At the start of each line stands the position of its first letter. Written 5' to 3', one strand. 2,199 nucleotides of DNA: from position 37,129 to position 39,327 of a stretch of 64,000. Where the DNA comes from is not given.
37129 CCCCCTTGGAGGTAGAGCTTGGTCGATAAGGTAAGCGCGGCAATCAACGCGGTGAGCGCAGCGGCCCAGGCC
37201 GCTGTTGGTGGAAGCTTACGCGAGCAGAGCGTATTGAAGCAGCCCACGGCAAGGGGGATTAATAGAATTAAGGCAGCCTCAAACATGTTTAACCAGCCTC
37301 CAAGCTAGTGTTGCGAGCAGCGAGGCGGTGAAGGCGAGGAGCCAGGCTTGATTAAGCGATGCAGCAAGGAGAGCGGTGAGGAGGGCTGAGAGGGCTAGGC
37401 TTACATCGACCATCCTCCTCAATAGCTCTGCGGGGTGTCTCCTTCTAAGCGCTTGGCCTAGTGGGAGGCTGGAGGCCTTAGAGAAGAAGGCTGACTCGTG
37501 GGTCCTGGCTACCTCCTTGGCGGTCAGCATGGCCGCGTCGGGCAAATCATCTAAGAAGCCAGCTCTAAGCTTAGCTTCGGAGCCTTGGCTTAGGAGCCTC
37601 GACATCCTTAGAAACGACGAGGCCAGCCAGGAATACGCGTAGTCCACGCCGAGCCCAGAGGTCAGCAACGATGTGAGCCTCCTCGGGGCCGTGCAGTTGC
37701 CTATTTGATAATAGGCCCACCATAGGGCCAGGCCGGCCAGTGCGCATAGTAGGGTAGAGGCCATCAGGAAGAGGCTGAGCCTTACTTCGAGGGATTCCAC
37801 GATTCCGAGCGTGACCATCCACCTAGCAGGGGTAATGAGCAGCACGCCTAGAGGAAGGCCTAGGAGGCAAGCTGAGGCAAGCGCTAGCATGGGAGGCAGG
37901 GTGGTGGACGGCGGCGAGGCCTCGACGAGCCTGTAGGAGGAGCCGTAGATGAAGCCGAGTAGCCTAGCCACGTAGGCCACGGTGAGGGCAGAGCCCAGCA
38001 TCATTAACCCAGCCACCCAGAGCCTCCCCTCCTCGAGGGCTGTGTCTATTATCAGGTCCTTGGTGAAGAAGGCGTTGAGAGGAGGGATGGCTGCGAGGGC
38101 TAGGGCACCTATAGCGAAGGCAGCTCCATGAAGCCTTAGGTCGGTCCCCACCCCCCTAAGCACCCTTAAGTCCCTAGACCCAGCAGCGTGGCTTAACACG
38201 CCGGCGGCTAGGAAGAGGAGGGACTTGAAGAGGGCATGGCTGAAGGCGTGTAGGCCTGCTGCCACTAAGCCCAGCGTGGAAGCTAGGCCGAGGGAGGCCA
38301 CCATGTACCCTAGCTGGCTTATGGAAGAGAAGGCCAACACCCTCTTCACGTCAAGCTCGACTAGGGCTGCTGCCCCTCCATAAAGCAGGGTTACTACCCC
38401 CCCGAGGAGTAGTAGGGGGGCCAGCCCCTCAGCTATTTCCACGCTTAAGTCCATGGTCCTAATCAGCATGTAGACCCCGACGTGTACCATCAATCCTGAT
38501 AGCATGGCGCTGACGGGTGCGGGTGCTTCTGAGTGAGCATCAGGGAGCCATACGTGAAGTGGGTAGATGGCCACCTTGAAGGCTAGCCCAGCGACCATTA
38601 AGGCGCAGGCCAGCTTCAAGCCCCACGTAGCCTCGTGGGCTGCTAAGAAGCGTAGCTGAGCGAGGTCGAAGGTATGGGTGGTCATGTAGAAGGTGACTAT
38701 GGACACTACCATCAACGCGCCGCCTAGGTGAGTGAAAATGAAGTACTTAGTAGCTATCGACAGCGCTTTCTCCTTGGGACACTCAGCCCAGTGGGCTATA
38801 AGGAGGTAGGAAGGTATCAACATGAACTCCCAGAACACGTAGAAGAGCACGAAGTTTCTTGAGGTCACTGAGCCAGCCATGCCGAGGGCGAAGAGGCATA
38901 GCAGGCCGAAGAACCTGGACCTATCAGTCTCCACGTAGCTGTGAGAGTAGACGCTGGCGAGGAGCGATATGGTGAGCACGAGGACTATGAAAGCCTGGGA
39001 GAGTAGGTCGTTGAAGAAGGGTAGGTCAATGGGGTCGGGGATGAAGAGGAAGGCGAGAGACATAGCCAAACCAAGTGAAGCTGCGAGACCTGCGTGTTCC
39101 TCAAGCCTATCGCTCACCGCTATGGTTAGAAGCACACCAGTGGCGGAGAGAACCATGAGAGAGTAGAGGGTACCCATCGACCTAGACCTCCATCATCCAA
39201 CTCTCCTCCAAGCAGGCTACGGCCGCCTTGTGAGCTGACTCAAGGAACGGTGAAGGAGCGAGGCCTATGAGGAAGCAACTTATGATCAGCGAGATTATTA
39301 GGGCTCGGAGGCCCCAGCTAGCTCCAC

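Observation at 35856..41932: Minimal three-subunit complex-I/Mrp antiporter-like module co-operonic with two RCK (TrkA) proteins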

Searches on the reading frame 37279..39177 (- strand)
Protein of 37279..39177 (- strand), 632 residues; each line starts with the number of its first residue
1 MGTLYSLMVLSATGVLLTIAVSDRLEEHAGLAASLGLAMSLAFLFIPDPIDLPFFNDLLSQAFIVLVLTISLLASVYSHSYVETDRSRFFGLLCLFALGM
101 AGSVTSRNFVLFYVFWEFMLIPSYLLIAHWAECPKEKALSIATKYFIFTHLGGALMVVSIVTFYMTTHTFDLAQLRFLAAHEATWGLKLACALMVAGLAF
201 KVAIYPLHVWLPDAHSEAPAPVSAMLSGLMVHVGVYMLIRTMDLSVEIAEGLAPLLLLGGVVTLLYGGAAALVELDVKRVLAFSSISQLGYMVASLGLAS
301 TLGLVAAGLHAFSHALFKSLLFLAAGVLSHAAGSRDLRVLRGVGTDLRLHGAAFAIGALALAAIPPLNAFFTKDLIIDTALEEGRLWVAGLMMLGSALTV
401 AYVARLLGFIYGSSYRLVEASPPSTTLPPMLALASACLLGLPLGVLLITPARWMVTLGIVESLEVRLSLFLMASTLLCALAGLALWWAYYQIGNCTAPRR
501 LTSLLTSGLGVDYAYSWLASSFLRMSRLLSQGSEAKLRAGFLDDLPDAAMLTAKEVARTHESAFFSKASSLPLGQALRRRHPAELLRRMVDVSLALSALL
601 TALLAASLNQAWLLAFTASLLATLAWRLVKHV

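Call 3: search_protein_families(library=pfam, proteins=[window:37279-39177:-], max_evalue=0.01)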
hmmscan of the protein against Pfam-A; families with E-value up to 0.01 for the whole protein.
window:37279-39177:- (632 aa): 2 families
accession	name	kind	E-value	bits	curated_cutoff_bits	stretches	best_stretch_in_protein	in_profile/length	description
PF00361.26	Proton_antipo_M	-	1.5e-63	215.2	21.5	1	106-399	1-294/294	NADH:quinone oxidoreductase/Mrp antiporter, TM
PF00662.26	Proton_antipo_N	-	1.9e-05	24.9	24.5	1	50-90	9-51/51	NADH-Ubiquinone oxidoreductase (complex I), chain 5 N-terminus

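Call 4: search_protein_families(library=ncbifam, proteins=[window:37279-39177:-], max_evalue=0.01)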
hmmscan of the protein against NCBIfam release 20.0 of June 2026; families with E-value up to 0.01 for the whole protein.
window:37279-39177:- (632 aa): 76 families (the best 25 are shown)
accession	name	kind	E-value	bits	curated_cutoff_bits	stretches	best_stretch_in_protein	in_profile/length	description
NF005141.0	PRK06590.1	equivalog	3.5e-77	260.7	556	1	52-573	75-600/615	NADH-quinone oxidoreductase subunit L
TIGR01974.1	NDH_I_L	subfamily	8.1e-77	259.6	407.5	1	50-563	74-610/630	NADH-quinone oxidoreductase subunit L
TIGR01972.1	NDH_I_M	subfamily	4.2e-66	223.6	263.8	1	57-406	77-425/486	NADH-quinone oxidoreductase subunit M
NF005097.0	PRK06525.1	equivalog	2.9e-62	210.9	430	1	54-407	72-435/480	hydrogenase 4 subunit D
NF009284.0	PRK12644.1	equivalog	2e-61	208.2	962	1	50-419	66-436/975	Na+/H+ antiporter subunit A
NF009287.0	PRK12647.1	equivalog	1.2e-59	202.6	937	1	40-529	57-554/773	putative monovalent cation/H+ antiporter subunit A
NF009288.0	PRK12648.1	equivalog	4.7e-59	200.4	1104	1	50-439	68-466/954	monovalent cation/H+ antiporter subunit A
NF006419.0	PRK08668.1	equivalog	1.4e-58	199.2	617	1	50-411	62-431/613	NADH dehydrogenase subunit M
NF006240.0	PRK08376.1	subfamily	4.6e-58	197.4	662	1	9-438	38-486/521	putative monovalent cation/H+ antiporter subunit D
NF005626.0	PRK07376.1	equivalog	8.6e-58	196.1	963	1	50-416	83-459/675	NAD(P)H-quinone oxidoreductase subunit 5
NF005086.0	PRK06521.1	equivalog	1.4e-57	195.6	667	1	49-439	71-487/669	hydrogenase 4 subunit B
NF009310.0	PRK12668.1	equivalog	4.3e-57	194.2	564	1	56-558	66-533/584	Na(+)/H(+) antiporter subunit D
NF006418.0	PRK08667.1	equivalog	9.8e-56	189.6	794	1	37-414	56-452/644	hydrogenase membrane subunit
NF006241.0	PRK08377.1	equivalog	2.5e-55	188.4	645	1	58-413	78-433/494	NADH dehydrogenase subunit N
NF009286.0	PRK12646.1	equivalog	5.3e-54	184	1063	1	50-412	70-447/800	DUF4040 family protein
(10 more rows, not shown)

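Call 10: find_homologous_proteins(query=window:37279-39177:-, max_evalue=1e-10)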
Query window:37279-39177:- (632 aa): 2744 proteins with E <= 1e-10 among 8000 candidates; the best 120 are listed.
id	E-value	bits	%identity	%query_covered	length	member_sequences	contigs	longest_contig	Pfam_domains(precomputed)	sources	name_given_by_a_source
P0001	0.0e+0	1326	100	100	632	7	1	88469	PF00662.27,PF00361.26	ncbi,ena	-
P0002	9.0e-237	806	66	92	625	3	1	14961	PF00662.27,PF00361.26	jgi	-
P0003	7.9e-212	723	60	96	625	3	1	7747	PF00361.26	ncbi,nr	ncbi:hypothetical protein B6U99_04810 [Candidatus Geothermarchaeota archaeon ex4572_27]|nr:MAG: hypo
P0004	4.0e-74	269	40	62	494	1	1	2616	PF00662.27,PF00361.26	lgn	-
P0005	1.2e-73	267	38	58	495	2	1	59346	PF00662.27,PF00361.26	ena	-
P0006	7.3e-73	265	39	64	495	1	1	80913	PF00662.27,PF00361.26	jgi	jgi:NADH-quinone oxidoreductase subunit M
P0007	9.9e-73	264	37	62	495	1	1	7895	PF00662.27,PF00361.26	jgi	-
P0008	2.1e-72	263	39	64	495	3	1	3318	PF00662.27,PF00361.26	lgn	-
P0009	2.4e-72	263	41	52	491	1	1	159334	PF00662.27,PF00361.26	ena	-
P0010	2.9e-72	263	38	62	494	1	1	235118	PF00662.27,PF00361.26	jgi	jgi:NADH-quinone oxidoreductase subunit M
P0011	5.4e-72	262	39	64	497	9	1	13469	PF00662.27,PF00361.26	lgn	-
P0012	1.3e-71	260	39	64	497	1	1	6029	PF00662.27,PF00361.26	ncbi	ncbi:MAG: NuoM family protein [Candidatus Bathyarchaeia archaeon]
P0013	6.3e-71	258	39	64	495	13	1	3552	PF00662.27,PF00361.26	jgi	-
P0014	9.1e-71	258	38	64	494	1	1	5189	PF00662.27,PF00361.26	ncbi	-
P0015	1.3e-70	257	40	65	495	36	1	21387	PF00662.27,PF00361.26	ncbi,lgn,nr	ncbi:MAG: NADH-quinone oxidoreductase subunit M [Candidatus Bathyarchaeota archaeon]|nr:NADH-quinone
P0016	1.4e-70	257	39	64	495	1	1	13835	PF00662.27,PF00361.26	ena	-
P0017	1.7e-70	257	39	58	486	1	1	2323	PF00662.27,PF00361.26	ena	-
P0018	2.7e-70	256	39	58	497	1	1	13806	PF00662.27,PF00361.26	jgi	-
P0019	2.9e-70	256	39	64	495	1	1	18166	PF00662.27,PF00361.26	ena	-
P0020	3.6e-70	256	39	64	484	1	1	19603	PF00662.27,PF00361.26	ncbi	-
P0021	3.7e-70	256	39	64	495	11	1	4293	PF00662.27,PF00361.26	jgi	-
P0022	3.8e-70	256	39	64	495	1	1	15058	PF00662.27,PF00361.26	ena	-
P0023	4.8e-70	255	39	64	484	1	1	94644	PF00662.27,PF00361.26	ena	-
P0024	1.0e-69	254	38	64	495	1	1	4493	PF00662.27,PF00361.26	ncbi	-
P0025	1.1e-69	254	42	52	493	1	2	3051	PF00662.27,PF00361.26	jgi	-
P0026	1.8e-69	253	40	63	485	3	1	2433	PF00662.27,PF00361.26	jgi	-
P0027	9.3e-69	251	39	64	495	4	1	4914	PF00662.27,PF00361.26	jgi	jgi:NADH-quinone oxidoreductase subunit M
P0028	8.1e-68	248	39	64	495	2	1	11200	PF00662.27,PF00361.26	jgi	-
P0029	2.3e-67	246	38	59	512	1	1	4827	PF00662.27,PF00361.26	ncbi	-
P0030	1.4e-66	244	37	64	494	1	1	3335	PF00662.27,PF00361.26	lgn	-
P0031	1.5e-66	244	39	64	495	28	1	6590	PF00662.27,PF00361.26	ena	-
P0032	1.2e-65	241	38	64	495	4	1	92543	PF00662.27,PF00361.26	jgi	-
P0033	3.1e-65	239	39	61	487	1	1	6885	PF00662.27,PF00361.26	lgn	-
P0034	7.0e-64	235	37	62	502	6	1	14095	PF00662.27,PF00361.26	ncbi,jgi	ncbi:MAG: NADH-quinone oxidoreductase subunit M [Candidatus Bathyarchaeota archaeon]|jgi:NADH-quinon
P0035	1.4e-63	234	38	58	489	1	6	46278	PF00662.27,PF00361.26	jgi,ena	-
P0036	2.0e-63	233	38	58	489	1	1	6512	PF00662.27,PF00361.26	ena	-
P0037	7.4e-63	231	39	57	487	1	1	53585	PF00662.27,PF00361.26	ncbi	-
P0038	8.3e-63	231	38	64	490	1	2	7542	PF00361.26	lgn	-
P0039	1.0e-62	231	38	55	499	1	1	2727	PF00662.27,PF00361.26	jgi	jgi:NADH-quinone oxidoreductase subunit M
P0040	1.0e-62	231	36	65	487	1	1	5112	PF00662.27,PF00361.26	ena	-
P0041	1.1e-62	231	37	59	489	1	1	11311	PF00361.26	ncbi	-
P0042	1.3e-62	231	38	58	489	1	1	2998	PF00662.27,PF00361.26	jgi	-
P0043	1.9e-62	230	37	59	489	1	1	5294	PF00361.26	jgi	jgi:NADH-quinone oxidoreductase subunit M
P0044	3.1e-62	229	40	59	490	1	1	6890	PF00662.27,PF00361.26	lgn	-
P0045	3.2e-62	229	37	61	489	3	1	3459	PF00662.27,PF00361.26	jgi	jgi:NADH-quinone oxidoreductase subunit M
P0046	4.5e-62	229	38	59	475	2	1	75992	PF00361.26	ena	-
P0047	1.0e-61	228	39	63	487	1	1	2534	PF00361.26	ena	-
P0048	1.1e-61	228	37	61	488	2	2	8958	PF00361.26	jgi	jgi:NADH-quinone oxidoreductase subunit M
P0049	1.2e-61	227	37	58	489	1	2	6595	PF00662.27,PF00361.26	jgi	jgi:NADH-quinone oxidoreductase subunit M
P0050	1.6e-61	227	37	62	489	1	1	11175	PF00662.27,PF00361.26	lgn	-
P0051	1.9e-61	227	38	59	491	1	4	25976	PF00662.27,PF00361.26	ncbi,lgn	-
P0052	8.8e-61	225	38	60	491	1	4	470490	PF00662.27,PF00361.26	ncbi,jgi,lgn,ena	-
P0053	1.0e-60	224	37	62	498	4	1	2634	PF00361.26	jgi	jgi:NADH-quinone oxidoreductase subunit M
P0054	1.3e-60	224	37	57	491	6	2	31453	PF00662.27,PF00361.26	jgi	jgi:NADH-quinone oxidoreductase subunit M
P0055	2.0e-60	223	37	60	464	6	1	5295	PF00662.27,PF00361.26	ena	-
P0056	2.2e-60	223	37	59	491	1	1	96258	PF00361.26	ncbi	-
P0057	2.6e-60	223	36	64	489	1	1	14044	PF00361.26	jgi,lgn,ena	-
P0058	3.4e-60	223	38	56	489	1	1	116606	PF00662.27,PF00361.26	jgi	jgi:NADH-quinone oxidoreductase subunit M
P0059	3.6e-60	223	38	56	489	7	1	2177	PF00662.27,PF00361.26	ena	-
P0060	4.2e-60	222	36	63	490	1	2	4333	PF00662.27,PF00361.26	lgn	-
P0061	6.3e-60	222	37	59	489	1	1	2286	PF00361.26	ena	-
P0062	8.3e-60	221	37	61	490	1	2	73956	PF00361.26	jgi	jgi:NADH-quinone oxidoreductase subunit M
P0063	8.7e-60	221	37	59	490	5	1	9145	PF00662.27,PF00361.26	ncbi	-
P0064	8.9e-60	221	37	62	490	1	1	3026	PF00361.26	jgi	jgi:NADH-quinone oxidoreductase subunit M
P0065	1.0e-59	221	37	62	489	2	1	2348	PF00361.26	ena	-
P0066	1.2e-59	221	36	60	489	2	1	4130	PF00662.27,PF00361.26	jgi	jgi:NADH-quinone oxidoreductase subunit M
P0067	1.3e-59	221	36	64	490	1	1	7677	PF00662.27,PF00361.26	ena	-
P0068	1.4e-59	221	37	56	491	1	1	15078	PF00662.27,PF00361.26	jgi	-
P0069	1.4e-59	221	37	62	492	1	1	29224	PF00662.27,PF00361.26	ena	-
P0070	1.8e-59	220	37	59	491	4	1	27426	PF00361.26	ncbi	-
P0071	1.9e-59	220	37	61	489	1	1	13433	PF00361.26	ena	-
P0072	2.0e-59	220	38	59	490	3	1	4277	PF00361.26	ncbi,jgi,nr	ncbi:MAG: NADH-quinone oxidoreductase subunit M [Chloroflexi bacterium]|jgi:proton-translocating NAD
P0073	2.1e-59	220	38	55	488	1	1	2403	PF00361.26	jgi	-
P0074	2.6e-59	220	37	61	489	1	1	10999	PF00361.26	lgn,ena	-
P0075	2.6e-59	220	38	57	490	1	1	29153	PF00361.26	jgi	jgi:NADH-quinone oxidoreductase subunit M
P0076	3.7e-59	219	37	59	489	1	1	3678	PF00662.27,PF00361.26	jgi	jgi:NADH-quinone oxidoreductase subunit M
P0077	4.0e-59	219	38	63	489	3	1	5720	PF00361.26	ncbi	-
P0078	4.2e-59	219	37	59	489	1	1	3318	PF00361.26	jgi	-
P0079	4.2e-59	219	36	58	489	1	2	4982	PF00662.27,PF00361.26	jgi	jgi:NADH-quinone oxidoreductase subunit M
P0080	5.2e-59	219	37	59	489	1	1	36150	PF00361.26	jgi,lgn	jgi:NADH-quinone oxidoreductase subunit M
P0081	5.7e-59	219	37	59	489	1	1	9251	PF00361.26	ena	-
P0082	5.8e-59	219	37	61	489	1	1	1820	PF00361.26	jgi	jgi:NADH-quinone oxidoreductase subunit M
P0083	7.2e-59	218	37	59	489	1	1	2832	PF00361.26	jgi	-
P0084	8.9e-59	218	36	60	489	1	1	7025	PF00361.26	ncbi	-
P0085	8.9e-59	218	36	61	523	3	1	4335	PF00662.27,PF00361.26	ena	-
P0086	1.1e-58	218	37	57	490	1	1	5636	PF00361.26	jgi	jgi:NADH-quinone oxidoreductase subunit M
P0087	1.2e-58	218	37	57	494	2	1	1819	PF00361.26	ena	-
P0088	1.3e-58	217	35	62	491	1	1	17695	PF00662.27,PF00361.26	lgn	-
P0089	1.4e-58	217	36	68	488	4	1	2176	PF00662.27,PF00361.26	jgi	-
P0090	1.8e-58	217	36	63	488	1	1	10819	PF00361.26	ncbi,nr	ncbi:MAG: NADH-quinone oxidoreductase subunit M [Chloroflexota bacterium]|nr:NADH-quinone oxidoreduc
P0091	2.0e-58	217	35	62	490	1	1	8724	PF00361.26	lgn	-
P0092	2.6e-58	216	36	62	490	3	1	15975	PF00361.26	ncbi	-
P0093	3.0e-58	216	37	56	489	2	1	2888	PF00361.26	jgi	jgi:NADH-quinone oxidoreductase subunit M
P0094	3.5e-58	216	36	59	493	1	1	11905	PF00361.26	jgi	jgi:NADH-quinone oxidoreductase subunit M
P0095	8.2e-58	215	41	50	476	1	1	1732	PF00361.26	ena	-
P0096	2.3e-57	213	37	57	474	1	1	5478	PF00662.27,PF10125.15,PF00361.26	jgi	-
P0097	5.2e-57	212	37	56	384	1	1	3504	PF00361.26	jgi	jgi:NADH-quinone oxidoreductase subunit M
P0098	2.2e-56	210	41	52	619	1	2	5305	PF00662.27,PF00361.26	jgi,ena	-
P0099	3.5e-56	209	35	62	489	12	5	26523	PF00361.26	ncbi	-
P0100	5.1e-56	209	34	75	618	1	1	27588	PF00662.27,PF00361.26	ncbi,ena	-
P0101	1.2e-55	208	35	57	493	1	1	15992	PF00662.27,PF00361.26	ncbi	-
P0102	1.6e-55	207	38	60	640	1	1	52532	PF00662.27,PF00361.26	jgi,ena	-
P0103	2.1e-55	207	36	58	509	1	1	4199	PF00361.26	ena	-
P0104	2.1e-55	207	36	58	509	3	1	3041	PF00361.26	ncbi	ncbi:MAG: NuoM family protein [Anaerolineae bacterium]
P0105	2.4e-55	207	37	59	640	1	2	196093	PF00662.27,PF00361.26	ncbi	-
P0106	4.1e-55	206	34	63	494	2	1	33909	PF00662.27,PF00361.26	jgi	jgi:NADH-quinone oxidoreductase subunit M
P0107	7.2e-55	205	33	78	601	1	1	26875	PF00662.27,PF00361.26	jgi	jgi:NADH-quinone oxidoreductase subunit L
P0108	1.0e-54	205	34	74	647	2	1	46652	PF00662.27,PF00361.26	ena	-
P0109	2.0e-54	204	39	61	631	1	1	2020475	PF00662.27,PF00361.26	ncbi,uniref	ncbi:NADH-quinone oxidoreductase subunit L [Desulfothermobacter acidiphilus]|uniref:NADH-quinone oxi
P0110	4.2e-54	203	40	55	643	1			PF00662.27,PF00361.26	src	-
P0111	4.4e-54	202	37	63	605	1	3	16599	PF00662.27,PF00361.26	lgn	-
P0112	4.8e-54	202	35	57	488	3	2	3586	PF00361.26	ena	-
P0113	5.4e-54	202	35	66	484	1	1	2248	PF00662.27,PF10125.15,PF00361.26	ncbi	-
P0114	6.7e-54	202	38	58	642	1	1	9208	PF00662.27,PF00361.26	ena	-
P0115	1.0e-53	201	37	61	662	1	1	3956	PF01010.26,PF00662.27,PF00361.26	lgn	-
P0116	1.2e-53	201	38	55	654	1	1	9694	PF00662.27,PF00361.26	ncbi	-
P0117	1.4e-53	201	35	63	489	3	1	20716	PF00361.26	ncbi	-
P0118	1.4e-53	201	36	64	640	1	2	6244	PF00662.27,PF00361.26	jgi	jgi:NADH-quinone oxidoreductase subunit L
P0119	1.5e-53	201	36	57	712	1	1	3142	PF00662.27,PF00361.26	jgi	jgi:NADH-quinone oxidoreductase subunit L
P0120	2.8e-53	200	36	59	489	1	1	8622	PF00361.26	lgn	-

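Call 11: find_encoding_contigs(protein=P0002, flank=10000, max_places=3)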
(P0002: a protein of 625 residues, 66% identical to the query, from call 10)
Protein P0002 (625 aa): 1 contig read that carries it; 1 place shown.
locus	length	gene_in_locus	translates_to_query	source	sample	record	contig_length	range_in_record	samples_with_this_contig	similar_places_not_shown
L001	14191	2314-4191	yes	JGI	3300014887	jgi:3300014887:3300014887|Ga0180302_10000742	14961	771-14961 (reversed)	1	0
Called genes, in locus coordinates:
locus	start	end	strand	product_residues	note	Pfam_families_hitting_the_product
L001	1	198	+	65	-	PF02080:TrkA_C (weak)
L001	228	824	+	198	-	PF02254:TrkA_N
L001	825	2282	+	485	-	PF00361:Proton_antipo_M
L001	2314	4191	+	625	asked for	PF00662:Proton_antipo_N (weak), PF00361:Proton_antipo_M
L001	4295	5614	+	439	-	PF00662:Proton_antipo_N (weak), PF00361:Proton_antipo_M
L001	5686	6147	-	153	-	PF00383:dCMP_cyt_deam_1, PF14437:MafB19-deam, PF14439:Bd3614-deam (weak)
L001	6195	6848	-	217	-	PF01983:CofC, PF12804:NTP_transf_3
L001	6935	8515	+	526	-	PF04055:Radical_SAM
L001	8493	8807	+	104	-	PF03551:PadR, PF13601:HTH_34 (weak)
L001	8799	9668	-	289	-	PF01933:CofD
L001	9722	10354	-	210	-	PF14512:TM1586_NiRdase (faint), PF00881:Nitroreductase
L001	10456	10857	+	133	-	PF04343:DUF488, PF22751:DUF488-N3a (weak)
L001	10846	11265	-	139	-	-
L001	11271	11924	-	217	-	PF00702:Hydrolase, PF13419:HAD_2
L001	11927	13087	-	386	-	PF22458:RsmF-B_ferredox (weak), PF01472:PUA, PF01209:Ubie_methyltran (faint), PF01189:Methyltr_RsmB-F, PF01728:FtsJ, PF13847:Methyltransf_31, PF13649:Methyltransf_25 (faint)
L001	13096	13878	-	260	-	PF01255:Prenyltransf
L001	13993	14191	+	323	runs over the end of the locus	?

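Call 12: find_encoding_contigs(protein=P0003, flank=10000, max_places=3)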
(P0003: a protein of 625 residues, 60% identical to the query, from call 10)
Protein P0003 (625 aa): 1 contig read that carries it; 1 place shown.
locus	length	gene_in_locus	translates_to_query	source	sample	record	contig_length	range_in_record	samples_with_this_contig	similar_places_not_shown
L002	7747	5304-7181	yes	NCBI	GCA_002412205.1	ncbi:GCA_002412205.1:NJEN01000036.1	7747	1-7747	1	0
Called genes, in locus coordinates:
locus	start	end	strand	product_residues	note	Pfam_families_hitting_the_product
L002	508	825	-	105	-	-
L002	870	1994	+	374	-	PF04389:Peptidase_M28, PF01546:Peptidase_M20, PF05343:Peptidase_M42 (weak), PF07687:M20_dimer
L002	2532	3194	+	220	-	PF02254:TrkA_N, PF02558:ApbA (weak), PF05368:NmrA (weak), PF13460:NAD_binding_10 (weak), PF02080:TrkA_C (faint)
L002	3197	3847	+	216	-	PF02254:TrkA_N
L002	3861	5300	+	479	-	PF00361:Proton_antipo_M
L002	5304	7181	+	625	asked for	PF00361:Proton_antipo_M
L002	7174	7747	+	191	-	PF00662:Proton_antipo_N (weak), PF00361:Proton_antipo_M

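Call 36: search_protein_families(library=pfam, proteins=[L054:7399-8310:-, L054:8322-9959:+, L054:9977-11479:+, L054:11669-12577:-, L054:12610-13389:-, L054:6491-7258:-, L007:10001-11308:+], max_evalue=0.0001)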
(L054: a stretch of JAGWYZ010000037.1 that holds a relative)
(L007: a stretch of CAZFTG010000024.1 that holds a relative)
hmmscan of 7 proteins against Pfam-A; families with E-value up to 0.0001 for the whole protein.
L054:7399-8310:- (303 aa): 1 family
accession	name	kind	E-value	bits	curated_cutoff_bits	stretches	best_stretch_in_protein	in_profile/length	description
PF00535.33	Glycos_transf_2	-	7.3e-25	88.3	23.3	1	4-144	1-140/168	Glycosyl transferase family 2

L054:8322-9959:+ (545 aa): 2 families
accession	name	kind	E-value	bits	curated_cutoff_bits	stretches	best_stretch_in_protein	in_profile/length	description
PF01808.24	AICARFT_IMPCHas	-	2.6e-110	369.2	25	1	148-478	1-310/311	AICARFT/IMPCHase bienzyme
PF02142.27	MGS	-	1.4e-19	70.4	24.1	1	30-143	2-94/94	MGS-like domain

L054:9977-11479:+ (500 aa): 1 family
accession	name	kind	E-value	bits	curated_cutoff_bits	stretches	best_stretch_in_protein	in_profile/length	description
PF00361.26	Proton_antipo_M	-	2.2e-83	280.3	21.5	1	135-421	1-293/294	NADH:quinone oxidoreductase/Mrp antiporter, TM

L054:11669-12577:- (302 aa): 2 families
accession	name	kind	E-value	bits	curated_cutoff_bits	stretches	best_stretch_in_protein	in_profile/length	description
PF00034.26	Cytochrom_C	-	4.5e-16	60.4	21.3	2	59-151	2-88/90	Cytochrome c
PF13442.11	Cytochrome_CBB3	-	1.2e-12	48.4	27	1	57-149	2-68/68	Cytochrome C oxidase, cbb3-type, subunit III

L054:12610-13389:- (259 aa): 2 families
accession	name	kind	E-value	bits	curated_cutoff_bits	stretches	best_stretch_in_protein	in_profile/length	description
PF01728.25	FtsJ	-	1.3e-45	156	24.1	1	70-255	1-180/181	FtsJ-like methyltransferase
PF01479.30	S4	-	5.2e-10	39.3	22.8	1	13-56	1-44/48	S4 domain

L054:6491-7258:- (255 aa): 0 families

L007:10001-11308:+ (436 aa): 1 family
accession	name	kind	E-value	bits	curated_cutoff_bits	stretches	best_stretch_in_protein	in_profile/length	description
PF00361.26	Proton_antipo_M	-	3.8e-61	207.3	21.5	1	99-393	1-280/294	NADH:quinone oxidoreductase/Mrp antiporter, TM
